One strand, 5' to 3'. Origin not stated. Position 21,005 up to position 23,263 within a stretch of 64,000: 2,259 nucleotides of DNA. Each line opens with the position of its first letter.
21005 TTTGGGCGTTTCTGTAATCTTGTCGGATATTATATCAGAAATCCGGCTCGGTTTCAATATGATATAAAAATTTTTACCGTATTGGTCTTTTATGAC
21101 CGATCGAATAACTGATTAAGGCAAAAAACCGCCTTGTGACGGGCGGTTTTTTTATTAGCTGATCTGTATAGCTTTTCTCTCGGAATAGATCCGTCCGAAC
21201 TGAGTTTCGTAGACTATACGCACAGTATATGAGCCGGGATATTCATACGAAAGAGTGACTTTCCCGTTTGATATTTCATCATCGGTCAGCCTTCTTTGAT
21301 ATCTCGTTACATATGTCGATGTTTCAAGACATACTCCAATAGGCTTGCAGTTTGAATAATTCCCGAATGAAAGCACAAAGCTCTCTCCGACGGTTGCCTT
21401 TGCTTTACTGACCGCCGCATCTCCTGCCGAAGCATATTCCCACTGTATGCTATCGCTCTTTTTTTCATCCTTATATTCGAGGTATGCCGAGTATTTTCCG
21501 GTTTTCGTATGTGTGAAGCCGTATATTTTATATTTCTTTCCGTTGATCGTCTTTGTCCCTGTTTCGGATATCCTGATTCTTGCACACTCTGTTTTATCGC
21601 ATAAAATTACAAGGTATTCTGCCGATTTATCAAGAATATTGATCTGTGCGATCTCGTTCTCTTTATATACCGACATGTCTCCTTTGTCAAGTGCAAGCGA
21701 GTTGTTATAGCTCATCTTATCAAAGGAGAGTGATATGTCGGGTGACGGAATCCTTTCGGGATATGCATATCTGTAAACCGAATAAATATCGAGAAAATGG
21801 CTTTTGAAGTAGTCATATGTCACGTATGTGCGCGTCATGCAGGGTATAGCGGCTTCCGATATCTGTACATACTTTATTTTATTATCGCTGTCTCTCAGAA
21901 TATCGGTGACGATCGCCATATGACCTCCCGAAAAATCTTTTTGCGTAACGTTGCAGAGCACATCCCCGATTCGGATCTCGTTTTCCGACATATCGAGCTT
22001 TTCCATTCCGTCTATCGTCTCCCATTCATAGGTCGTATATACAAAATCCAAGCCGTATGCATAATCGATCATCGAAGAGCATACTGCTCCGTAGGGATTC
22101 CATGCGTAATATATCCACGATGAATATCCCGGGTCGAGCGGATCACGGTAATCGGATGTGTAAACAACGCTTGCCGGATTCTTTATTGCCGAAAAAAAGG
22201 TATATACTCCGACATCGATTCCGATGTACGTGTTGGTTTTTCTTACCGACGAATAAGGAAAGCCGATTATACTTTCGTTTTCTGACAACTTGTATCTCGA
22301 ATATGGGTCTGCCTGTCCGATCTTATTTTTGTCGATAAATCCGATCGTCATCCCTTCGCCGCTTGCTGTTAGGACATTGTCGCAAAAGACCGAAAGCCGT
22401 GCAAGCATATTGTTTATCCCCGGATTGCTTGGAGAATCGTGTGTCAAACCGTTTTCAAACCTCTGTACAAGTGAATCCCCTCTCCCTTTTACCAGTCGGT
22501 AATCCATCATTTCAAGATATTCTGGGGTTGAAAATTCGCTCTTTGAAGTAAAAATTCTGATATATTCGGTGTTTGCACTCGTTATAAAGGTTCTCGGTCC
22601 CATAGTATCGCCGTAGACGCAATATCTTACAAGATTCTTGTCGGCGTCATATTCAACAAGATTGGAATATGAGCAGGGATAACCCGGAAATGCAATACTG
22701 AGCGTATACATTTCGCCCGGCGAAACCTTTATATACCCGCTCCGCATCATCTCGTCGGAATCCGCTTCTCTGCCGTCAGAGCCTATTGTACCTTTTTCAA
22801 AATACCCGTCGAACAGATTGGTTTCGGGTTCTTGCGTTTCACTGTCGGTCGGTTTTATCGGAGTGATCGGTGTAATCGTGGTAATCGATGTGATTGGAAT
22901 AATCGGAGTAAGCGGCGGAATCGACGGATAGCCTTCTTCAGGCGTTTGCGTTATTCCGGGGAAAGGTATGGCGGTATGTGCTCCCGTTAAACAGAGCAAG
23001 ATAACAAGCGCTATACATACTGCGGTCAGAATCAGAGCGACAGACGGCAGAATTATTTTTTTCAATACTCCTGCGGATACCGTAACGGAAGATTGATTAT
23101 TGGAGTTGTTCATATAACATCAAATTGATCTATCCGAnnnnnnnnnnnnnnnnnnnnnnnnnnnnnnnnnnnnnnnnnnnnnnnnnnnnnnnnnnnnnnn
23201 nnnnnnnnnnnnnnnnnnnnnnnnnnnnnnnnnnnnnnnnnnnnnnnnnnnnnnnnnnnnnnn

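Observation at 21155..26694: pspA-less YdjG/YdjH/YdjI-like operon extended by a fourth, surface-exposed putative hydrolase gene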

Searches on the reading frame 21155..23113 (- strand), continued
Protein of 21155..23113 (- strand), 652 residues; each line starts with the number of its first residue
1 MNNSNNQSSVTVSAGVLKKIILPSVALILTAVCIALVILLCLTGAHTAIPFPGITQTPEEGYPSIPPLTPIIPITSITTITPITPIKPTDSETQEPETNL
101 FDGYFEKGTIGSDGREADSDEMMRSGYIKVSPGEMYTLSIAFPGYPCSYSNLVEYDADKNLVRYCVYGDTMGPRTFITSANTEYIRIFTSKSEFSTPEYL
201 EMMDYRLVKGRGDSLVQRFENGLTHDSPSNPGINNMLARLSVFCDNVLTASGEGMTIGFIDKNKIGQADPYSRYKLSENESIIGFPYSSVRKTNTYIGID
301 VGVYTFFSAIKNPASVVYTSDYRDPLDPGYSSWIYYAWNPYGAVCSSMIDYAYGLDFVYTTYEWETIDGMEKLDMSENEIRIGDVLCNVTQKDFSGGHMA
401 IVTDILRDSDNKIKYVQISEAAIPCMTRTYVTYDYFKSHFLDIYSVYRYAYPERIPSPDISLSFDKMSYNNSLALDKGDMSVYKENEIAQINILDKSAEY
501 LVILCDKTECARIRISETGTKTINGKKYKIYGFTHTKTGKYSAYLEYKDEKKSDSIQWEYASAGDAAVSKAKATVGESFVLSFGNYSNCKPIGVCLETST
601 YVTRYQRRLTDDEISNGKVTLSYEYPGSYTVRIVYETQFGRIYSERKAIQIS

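Call 74: search_protein_families(library=pfam, proteins=[L096:3678-6230:+], max_evalue=1)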
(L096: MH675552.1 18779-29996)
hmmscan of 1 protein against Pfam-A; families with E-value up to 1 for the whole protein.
L096:3678-6230:+ (850 aa): 2 families
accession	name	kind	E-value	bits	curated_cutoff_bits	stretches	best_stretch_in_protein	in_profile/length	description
PF18454.7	Mtd_N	-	0.00019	21.7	26.3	1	6-44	2-37/37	Major tropism determinant N-terminal domain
PF09070.16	PFU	-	0.97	10.1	26.2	0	677-751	6-82/113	PFU (PLAA family ubiquitin binding)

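Call 76: search_protein_families(library=phrogs, proteins=[window:21155-23113:-, L096:3678-6230:+, P0010, P0012], max_evalue=0.01)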
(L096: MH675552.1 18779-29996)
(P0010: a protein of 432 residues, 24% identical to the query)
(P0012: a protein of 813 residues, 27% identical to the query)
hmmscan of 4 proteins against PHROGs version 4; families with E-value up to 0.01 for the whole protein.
window:21155-23113:- (652 aa): 0 families

L096:3678-6230:+ (850 aa): 12 families
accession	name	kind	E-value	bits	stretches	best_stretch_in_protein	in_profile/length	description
phrog_697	-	head and packaging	7.9e-14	50.9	1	1-52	1-51/2079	structural protein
phrog_19976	-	tail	3.3e-13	50.7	1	2-60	7-68/256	tail assembly protein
phrog_31660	-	tail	9.2e-11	42.9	1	5-51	10-55/182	tail fiber protein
phrog_24754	-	tail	5.6e-09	37.2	1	4-53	6-54/202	tail fiber protein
phrog_27786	-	tail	3.7e-08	33.3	1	6-61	8-62/729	tail spike protein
phrog_38417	-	other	5.7e-08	33.4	1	8-63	7-61/312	hyaluronidase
phrog_6049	-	tail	3.6e-07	31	1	7-56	13-61/337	tail fiber protein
phrog_19200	-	head and packaging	1e-05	25.9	1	8-55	15-61/268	virion structural protein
phrog_23595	-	tail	0.00027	21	1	2-49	2-48/440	minor tail protein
phrog_21562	-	tail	0.00046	20.3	1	11-61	13-62/324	tail protein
phrog_24580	-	tail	0.0041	17.2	1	5-57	4-55/292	tail fiber protein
phrog_34469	-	unknown function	0.0068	17.8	0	688-725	19-56/117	-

P0010 (432 aa): 0 families

P0012 (813 aa): 0 families

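Call 91: find_encoding_contigs(protein=P0004, flank=8000, max_places=2)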
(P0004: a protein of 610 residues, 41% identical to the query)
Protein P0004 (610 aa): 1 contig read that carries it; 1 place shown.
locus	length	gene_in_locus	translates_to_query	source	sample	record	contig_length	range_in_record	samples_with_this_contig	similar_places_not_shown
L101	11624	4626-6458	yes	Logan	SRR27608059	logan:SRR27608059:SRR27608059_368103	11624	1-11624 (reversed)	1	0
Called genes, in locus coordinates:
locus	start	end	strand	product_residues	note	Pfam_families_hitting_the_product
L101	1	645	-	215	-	?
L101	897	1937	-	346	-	PF05343:Peptidase_M42, PF01546:Peptidase_M20 (weak)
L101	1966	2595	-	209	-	PF01066:CDP-OH_P_transf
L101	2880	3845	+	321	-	PF04203:Sortase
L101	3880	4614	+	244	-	PF01643:Acyl-ACP_TE, PF13279:4HBT_2, PF20791:Acyl-ACP_TE_C (weak)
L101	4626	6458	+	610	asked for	-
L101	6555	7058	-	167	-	PF01712:dNK (faint), PF13238:AAA_18 (weak)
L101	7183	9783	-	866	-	PF04542:Sigma70_r2, PF08281:Sigma70_r4_2, PF04545:Sigma70_r4 (weak)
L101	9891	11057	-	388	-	PF01381:HTH_3, PF13443:HTH_26 (weak)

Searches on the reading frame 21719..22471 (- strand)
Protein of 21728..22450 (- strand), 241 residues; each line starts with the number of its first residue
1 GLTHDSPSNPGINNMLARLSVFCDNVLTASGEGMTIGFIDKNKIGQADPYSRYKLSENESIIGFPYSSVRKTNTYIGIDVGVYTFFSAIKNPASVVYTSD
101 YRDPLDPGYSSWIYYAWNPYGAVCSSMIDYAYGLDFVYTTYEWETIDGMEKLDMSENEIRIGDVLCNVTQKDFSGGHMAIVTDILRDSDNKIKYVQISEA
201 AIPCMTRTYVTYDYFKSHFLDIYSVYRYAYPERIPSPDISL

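Call 43: predict_structure(alignment_id=A3)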
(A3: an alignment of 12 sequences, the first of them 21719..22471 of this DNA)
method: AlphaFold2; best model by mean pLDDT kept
length: 251 residues; sequences in the alignment: 12
mean_pLDDT: 70.9   pTM: 0.76
mean pLDDT of the five models: 70.9, 68.9, 68.8, 68.0, 67.8
residues with pLDDT >= 90: 66; 70-90: 66; 50-70: 68; < 50: 51
segments of 3 or more residues with pLDDT < 50: 1-3, 45-58, 74-86, 98-106, 119-124, 248-251
pLDDT, mean of each block of 10 residues (from residue 1): 64 93 88 71 50 42 73 49 50 53 47 53 55 83 66 86 92 68 81 94 81 87 89 92 66 36
secondary structure, 60 per line:
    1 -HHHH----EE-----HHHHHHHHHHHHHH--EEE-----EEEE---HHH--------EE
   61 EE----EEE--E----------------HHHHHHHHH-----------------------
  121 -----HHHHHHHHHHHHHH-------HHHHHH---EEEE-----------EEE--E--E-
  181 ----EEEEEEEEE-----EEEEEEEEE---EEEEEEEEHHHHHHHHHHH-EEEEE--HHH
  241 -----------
elements in order: H2-5 H17-30 E33-35 E41-44 E59-62 E67-69 H89-97 H126-139 H147-152 E156-159 E171-173 E185-193 E199-207 E211-218 H219-229 E231-235

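Call 47: fold_search(model_id=the predicted structure, library=pdb)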
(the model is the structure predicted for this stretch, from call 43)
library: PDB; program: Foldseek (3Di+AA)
matches with E <= 10: 247; with E <= 0.001: 0
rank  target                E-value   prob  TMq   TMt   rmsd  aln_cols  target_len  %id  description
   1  5z8n_A                3.8e-01  0.21  0.13  0.17   9.5        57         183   23  Crystal structure of Arabidopsis thaliana EBS C-terminal deletion construct in complex with an H3K4me2 peptide (released 2018-07-25)
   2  8a47_C                4.6e-01  0.28  0.19  0.16   5.4        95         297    6  IdeS in complex with IgG1 Fc (released 2022-11-30)
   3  1m1g_C                5.8e-01  0.03  0.15  0.16  24.2       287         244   11  Crystal Structure of Aquifex aeolicus N-utilization substance G (NusG), Space Group P2(1) (released 2003-02-04)
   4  2eko_MODEL_1_A        6.6e-01  0.16  0.17  0.42  10.7        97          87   12  Solution structure of RUH-073, a Pseudo Chromo Domain from Human cDNA (released 2007-09-25)
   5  4v98_AB               8.9e-01  0.06  0.11  0.21   7.7        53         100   13  The 8S snRNP Assembly Intermediate (released 2014-07-09)
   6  1y08                  9.4e-01  0.30  0.18  0.16   3.6        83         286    8  Structure of the Streptococcal Endopeptidase IdeS, a Novel Cysteine Proteinase with Strict Specificity for IgG (released 2004-12-21)
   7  9lts_H                1.1e+00  0.18  0.14  0.14  10.9        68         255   10  Cryo-EM structure of the Dinoroseobacter shibae RC-LH1 supercomplex (released 2025-10-01)
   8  7lmk_D                1.1e+00  0.10  0.18  0.27  11.9       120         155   16  Crystal structure of bovine DNMT1 BAH1 domain in complex with H4K20me3 (released 2021-02-17)
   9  9bcy_AAA              1.1e+00  0.08  0.09  0.14   9.2        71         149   14  Crystal structure of Mayaro virus capsid C-terminal domain (released 2025-03-19)
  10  9wqv_H                1.2e+00  0.44  0.13  0.13   2.0        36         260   11  Cryo-EM structure of LH1-RC from Rhodovulum sulfidophilum (released 2026-03-11)
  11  2lqk_MODEL_1_A        1.2e+00  0.15  0.14  0.42   6.7        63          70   19  NMR solution structure of the N-terminal domain of the CdnL protein from Thermus thermophilus (released 2012-08-01)
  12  5z8n_B                1.3e+00  0.11  0.13  0.17   5.9        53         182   21  Crystal structure of Arabidopsis thaliana EBS C-terminal deletion construct in complex with an H3K4me2 peptide (released 2018-07-25)
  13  8phk_P                1.4e+00  0.03  0.15  0.21  22.9       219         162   10  fully recruited RfaH bound to E. coli transcription complex paused at ops site (released 2024-04-24)
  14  6oxb_D                1.5e+00  0.13  0.13  0.20   7.2        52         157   10  First bromo-adjacent homology (BAH) domain of human Polybromo-1 (PBRM1) (released 2020-05-20)
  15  7lmm_B                1.5e+00  0.08  0.18  0.26  10.5       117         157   16  Crystal structure of bovine DNMT1 BAH1 domain in complex with H4K20me2 (released 2021-02-17)
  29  8er5_B                2.3e+00  0.14  0.23  0.42   4.4        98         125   17  Crystal Structure of NlpC/P60 domain from Clostridium innocuum NlpC/P60 domain-containing protein CI_01448. (released 2023-10-18)
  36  8er5_A                2.5e+00  0.08  0.19  0.34   9.0       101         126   11  Crystal Structure of NlpC/P60 domain from Clostridium innocuum NlpC/P60 domain-containing protein CI_01448. (released 2023-10-18)
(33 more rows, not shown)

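Call 52: find_homologous_proteins(query=A4, max_evalue=0.001)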
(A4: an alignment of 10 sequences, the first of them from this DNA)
Query A4 (10 sequences) (241 aa, profile of the alignment): 287 proteins with E <= 0.001 among 1341 candidates; the best 120 are listed.
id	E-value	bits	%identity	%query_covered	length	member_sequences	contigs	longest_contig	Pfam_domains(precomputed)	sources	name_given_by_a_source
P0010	4.6e-87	309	32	56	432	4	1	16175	-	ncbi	-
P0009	8.4e-86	305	33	54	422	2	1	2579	-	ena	-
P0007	2.3e-84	300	30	98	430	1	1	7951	-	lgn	-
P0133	1.4e-83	298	30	70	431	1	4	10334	-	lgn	-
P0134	1.7e-82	294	33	70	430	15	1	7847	-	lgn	-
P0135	3.3e-82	293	26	86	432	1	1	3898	-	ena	-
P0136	5.5e-82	293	29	70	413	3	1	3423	-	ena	-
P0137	5.9e-81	289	31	70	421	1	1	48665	-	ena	-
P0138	6.7e-81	289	32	71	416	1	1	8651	-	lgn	-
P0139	1.2e-80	288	31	71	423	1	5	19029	-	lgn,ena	-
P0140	2.9e-80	287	29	72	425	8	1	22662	-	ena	-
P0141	3.1e-80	287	29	70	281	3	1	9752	-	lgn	-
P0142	4.0e-80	287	28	73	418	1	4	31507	-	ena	-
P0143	6.7e-80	286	30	91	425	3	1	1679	-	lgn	-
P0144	1.1e-79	285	30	71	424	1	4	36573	-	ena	-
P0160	2.3e-78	281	34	54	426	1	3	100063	-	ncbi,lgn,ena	-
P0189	4.7e-76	273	30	70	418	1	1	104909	-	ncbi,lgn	-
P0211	3.2e-73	264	28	79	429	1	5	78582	-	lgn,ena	-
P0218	2.6e-72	261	35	54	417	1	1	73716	-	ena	-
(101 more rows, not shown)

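Call 55: find_encoding_contigs(protein=P0160, flank=6000, max_places=3)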
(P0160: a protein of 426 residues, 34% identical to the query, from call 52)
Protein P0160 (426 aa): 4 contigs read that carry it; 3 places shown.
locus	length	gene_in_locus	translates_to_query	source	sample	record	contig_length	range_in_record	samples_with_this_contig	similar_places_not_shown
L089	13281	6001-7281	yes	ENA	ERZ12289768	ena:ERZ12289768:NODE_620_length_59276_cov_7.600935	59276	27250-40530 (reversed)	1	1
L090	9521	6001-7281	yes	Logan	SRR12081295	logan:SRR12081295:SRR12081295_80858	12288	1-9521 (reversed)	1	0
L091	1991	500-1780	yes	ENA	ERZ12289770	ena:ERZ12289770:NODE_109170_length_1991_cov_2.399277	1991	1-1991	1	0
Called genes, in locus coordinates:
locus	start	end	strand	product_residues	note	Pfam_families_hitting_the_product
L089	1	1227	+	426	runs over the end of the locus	PF18130:ATPgrasp_N (faint), PF02786:CPSase_L_D2 (weak), PF07478:Dala_Dala_lig_C, PF13535:ATP-grasp_4, PF18603:LAL_C2 (weak)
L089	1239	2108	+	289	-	PF01370:Epimerase, PF02719:Polysacc_synt_2 (faint), PF04321:RmlD_sub_bind (faint), PF07993:NAD_binding_4 (faint), PF16363:GDP_Man_Dehyd (faint)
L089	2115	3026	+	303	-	PF04991:LicD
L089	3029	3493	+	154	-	PF01467:CTP_transf_like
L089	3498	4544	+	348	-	PF00733:Asn_synthase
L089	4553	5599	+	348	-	PF00733:Asn_synthase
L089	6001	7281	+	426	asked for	-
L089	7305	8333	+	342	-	PF00535:Glycos_transf_2 (faint)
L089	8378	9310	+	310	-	PF04991:LicD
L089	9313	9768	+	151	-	PF01467:CTP_transf_like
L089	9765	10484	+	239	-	PF00106:adh_short, PF08659:KR, PF13561:adh_short_C2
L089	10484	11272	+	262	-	PF04991:LicD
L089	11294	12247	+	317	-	PF00535:Glycos_transf_2, PF10111:Glyco_tranf_2_2, PF13506:Glyco_transf_21 (weak), PF13641:Glyco_tranf_2_3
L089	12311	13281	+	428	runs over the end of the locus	PF13304:AAA_21 (faint), PF00005:ABC_tran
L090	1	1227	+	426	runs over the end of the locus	PF18130:ATPgrasp_N (faint), PF02786:CPSase_L_D2 (weak), PF07478:Dala_Dala_lig_C, PF13535:ATP-grasp_4, PF18603:LAL_C2 (weak)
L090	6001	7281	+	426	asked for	-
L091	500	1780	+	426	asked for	-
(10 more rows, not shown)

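Call 56: find_encoding_contigs(protein=P0189, flank=6000, max_places=2)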
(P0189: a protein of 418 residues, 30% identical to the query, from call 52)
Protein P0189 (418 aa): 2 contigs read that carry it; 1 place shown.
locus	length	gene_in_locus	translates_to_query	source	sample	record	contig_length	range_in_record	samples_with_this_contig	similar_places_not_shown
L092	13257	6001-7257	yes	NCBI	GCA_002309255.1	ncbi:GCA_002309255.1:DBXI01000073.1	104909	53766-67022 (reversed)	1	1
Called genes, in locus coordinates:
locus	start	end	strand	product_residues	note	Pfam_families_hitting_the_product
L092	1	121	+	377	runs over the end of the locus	PF15617:C-C_Bond_Lyase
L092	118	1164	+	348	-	PF01757:Acyl_transf_3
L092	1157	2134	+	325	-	PF00389:2-Hacid_dh, PF02826:2-Hacid_dh_C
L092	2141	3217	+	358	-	PF14397:ATPgrasp_ST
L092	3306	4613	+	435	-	PF03972:MmgE_PrpD_N, PF19305:MmgE_PrpD_C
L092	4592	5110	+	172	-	PF05683:Fumerase_C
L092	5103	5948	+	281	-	PF05681:Fumerase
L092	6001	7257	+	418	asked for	-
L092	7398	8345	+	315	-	PF00535:Glycos_transf_2 (faint)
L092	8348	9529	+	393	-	PF14897:EpsG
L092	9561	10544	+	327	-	PF14397:ATPgrasp_ST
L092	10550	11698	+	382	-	PF13439:Glyco_transf_4, PF20706:GT4-conflict, PF00534:Glycos_transf_1, PF13692:Glyco_trans_1_4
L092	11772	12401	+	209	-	PF00132:Hexapep (faint), PF17836:PglD_N, PF25084:LbH_EIF2B (weak), PF25087:GMPPB_C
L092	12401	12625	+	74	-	PF00550:PP-binding (weak)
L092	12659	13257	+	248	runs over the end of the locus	PF23441:SDR (weak), PF00106:adh_short, PF01370:Epimerase, PF08659:KR, PF13460:NAD_binding_10 (weak), PF13561:adh_short_C2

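Call 58: fold_search(model_id=the predicted structure, library=viral)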
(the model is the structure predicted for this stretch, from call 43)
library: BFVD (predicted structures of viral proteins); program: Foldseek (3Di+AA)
matches with E <= 10: 491; with E <= 0.001: 1
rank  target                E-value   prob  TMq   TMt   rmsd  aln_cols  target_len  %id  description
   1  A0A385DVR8            1.2e-06  1.00  0.57  0.20   7.1       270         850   16  Hyaluronidase [Bacteroides phage crAss001]
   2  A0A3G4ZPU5            6.4e-03  0.97  0.21  0.38   6.3        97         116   16  Uncharacterized protein [Terrestrivirus sp.]
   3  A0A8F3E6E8            2.7e-02  0.96  0.29  0.32   5.4       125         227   11  Endolysin [Arthrobacter phage Sicarius2]
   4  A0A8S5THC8            4.9e-02  0.63  0.24  0.29   6.1       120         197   17  Peptidoglycan hydrolase [Siphoviridae sp. ctuBK6]
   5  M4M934                5.9e-02  0.82  0.18  0.51   6.6        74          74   14  (no name in the UniProt tables at hand)
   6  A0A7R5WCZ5            6.7e-02  0.14  0.21  0.17  16.6       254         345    9  Putative internal virion protein [Diachasmimorpha longicaudata entomopoxvirus]
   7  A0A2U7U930            8.5e-02  0.84  0.23  0.24   4.5        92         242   12  F-box domain containing protein [Pandoravirus quercus]
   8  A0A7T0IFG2            9.5e-02  0.75  0.27  0.28   5.8       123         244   10  Uncharacterized protein [Arthrobacter phage Jinkies]
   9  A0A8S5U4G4            1.0e-01  0.89  0.33  0.13   8.9       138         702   13  Major tail protein [Podoviridae sp. ctIyI17]
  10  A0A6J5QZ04            1.0e-01  0.72  0.26  0.27   5.4       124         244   12  CHAP domain containing protein [uncultured Caudovirales phage]
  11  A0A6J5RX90            1.2e-01  0.63  0.30  0.35   7.1       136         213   10  CHAP domain containing protein [uncultured Caudovirales phage]
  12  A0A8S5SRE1            1.2e-01  0.60  0.27  0.18   5.4       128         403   13  CHAP domain protein [Podoviridae sp. ctCi71]
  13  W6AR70                1.3e-01  0.21  0.13  0.33   8.6        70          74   11  Uncharacterized protein [Acinetobacter phage IMEAB3]
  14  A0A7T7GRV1            1.4e-01  0.33  0.22  0.34   6.9       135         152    8  (no name in the UniProt tables at hand)
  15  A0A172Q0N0            1.5e-01  0.75  0.18  0.31   4.0        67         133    9  Uncharacterized protein [Acinetobacter phage vB_AbaM_ME3]
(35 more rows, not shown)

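Call 70: search_dna_similar(query=window:21728-22450:-, collection=phages, mode=protein, max_evalue=0.01, max_rows=20)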
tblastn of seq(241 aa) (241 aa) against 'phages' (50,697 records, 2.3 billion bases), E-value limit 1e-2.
No match.

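Call 85: find_encoding_contigs(protein=P0218, flank=6000, max_places=1)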
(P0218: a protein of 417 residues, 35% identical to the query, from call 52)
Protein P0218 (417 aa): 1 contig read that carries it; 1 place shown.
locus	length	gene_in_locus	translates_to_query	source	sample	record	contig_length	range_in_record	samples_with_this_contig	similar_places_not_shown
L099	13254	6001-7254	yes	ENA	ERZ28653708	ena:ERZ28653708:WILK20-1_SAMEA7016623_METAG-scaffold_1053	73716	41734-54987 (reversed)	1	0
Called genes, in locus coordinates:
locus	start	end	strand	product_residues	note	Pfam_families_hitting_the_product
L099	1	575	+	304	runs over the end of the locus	PF04991:LicD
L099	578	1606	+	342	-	PF01073:3Beta_HSD, PF01370:Epimerase, PF16363:GDP_Man_Dehyd, PF07993:NAD_binding_4 (faint)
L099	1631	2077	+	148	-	PF01467:CTP_transf_like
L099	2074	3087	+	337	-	PF01757:Acyl_transf_3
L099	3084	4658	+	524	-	PF00682:HMGL-like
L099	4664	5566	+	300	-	PF00132:Hexapep (faint)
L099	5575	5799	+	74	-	-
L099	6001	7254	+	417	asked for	-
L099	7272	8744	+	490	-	PF01943:Polysacc_synt, PF13440:Polysacc_synt_3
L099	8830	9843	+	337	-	PF00535:Glycos_transf_2 (faint)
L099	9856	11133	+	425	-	PF04932:Wzy_C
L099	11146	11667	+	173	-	PF00132:Hexapep, PF14602:Hexapep_2 (weak)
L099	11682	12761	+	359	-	PF00534:Glycos_transf_1, PF13692:Glyco_trans_1_4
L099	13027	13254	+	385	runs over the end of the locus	PF00534:Glycos_transf_1, PF13692:Glyco_trans_1_4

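Call 86: find_encoding_contigs(protein=P0211, flank=6000, max_places=1)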
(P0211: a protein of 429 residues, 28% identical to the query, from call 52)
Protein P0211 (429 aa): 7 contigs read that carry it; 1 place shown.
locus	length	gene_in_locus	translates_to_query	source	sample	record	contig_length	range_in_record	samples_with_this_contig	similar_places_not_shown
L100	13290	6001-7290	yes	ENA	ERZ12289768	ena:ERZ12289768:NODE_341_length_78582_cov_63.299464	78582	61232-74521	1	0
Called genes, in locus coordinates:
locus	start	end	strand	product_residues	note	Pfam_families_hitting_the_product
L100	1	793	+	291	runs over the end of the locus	PF01370:Epimerase, PF04321:RmlD_sub_bind, PF07993:NAD_binding_4 (weak), PF13460:NAD_binding_10, PF16363:GDP_Man_Dehyd (faint)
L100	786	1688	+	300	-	PF04991:LicD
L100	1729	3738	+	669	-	PF00483:NTP_transferase (faint), PF12804:NTP_transf_3, PF20202:DUF6564, PF01467:CTP_transf_like, PF13714:PEP_mutase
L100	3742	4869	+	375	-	PF02776:TPP_enzyme_N, PF02775:TPP_enzyme_C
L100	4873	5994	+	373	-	PF00465:Fe-ADH, PF13685:Fe-ADH_2 (weak), PF25137:ADH_Fe_C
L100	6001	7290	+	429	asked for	-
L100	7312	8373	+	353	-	PF00535:Glycos_transf_2, PF10111:Glyco_tranf_2_2, PF13506:Glyco_transf_21 (weak), PF13641:Glyco_tranf_2_3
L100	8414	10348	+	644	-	PF00288:GHMP_kinases_N, PF00483:NTP_transferase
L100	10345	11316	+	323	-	PF00535:Glycos_transf_2, PF10111:Glyco_tranf_2_2, PF13506:Glyco_transf_21 (weak)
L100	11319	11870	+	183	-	PF01966:HD (faint)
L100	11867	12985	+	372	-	PF13439:Glyco_transf_4, PF00534:Glycos_transf_1, PF13692:Glyco_trans_1_4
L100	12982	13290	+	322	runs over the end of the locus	PF14907:NTP_transf_5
